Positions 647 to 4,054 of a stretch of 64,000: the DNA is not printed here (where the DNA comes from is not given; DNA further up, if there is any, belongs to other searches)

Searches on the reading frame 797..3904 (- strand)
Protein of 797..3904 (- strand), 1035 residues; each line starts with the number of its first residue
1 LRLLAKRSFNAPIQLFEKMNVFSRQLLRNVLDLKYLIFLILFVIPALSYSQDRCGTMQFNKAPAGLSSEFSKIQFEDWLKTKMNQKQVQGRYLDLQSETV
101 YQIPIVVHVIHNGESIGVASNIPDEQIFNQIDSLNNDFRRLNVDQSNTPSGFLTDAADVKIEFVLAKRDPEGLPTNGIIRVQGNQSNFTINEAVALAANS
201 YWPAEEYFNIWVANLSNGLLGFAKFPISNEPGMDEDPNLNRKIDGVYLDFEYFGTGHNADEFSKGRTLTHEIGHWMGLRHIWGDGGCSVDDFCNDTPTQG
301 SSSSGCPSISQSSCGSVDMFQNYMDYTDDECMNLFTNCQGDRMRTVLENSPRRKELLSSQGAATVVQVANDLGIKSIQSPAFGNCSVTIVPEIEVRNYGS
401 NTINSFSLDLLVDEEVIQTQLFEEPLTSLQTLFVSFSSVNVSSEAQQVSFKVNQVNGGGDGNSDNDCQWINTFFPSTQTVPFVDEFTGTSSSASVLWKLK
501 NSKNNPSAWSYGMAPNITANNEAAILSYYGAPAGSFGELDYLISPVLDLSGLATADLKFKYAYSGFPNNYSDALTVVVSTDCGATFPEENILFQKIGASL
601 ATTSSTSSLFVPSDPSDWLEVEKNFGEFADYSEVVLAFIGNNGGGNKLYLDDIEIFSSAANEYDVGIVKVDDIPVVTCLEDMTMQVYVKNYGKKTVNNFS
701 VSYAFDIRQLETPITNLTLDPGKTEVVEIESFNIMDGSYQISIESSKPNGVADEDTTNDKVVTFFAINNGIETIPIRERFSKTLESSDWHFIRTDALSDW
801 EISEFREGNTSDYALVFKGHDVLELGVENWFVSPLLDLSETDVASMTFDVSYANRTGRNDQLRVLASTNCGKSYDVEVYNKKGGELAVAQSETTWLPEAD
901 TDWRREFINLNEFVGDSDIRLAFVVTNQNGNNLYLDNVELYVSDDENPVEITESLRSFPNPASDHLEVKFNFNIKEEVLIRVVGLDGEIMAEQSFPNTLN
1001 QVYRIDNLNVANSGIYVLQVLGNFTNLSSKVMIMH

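Call 72: search_protein_families(library=pfam, proteins=[window:797-3904:-], max_evalue=0.000001)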
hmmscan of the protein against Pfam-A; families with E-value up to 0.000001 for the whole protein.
window:797-3904:- (1035 aa): 2 families
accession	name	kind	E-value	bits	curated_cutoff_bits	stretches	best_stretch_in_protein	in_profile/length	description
PF05572.19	Peptidase_M43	-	3.7e-17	63.1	23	1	198-348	8-152/152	Pregnancy-associated plasma protein-A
PF18962.6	Por_Secre_tail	-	5.2e-07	30.3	27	0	958-1033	2-75/75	Secretion system C-terminal sorting domain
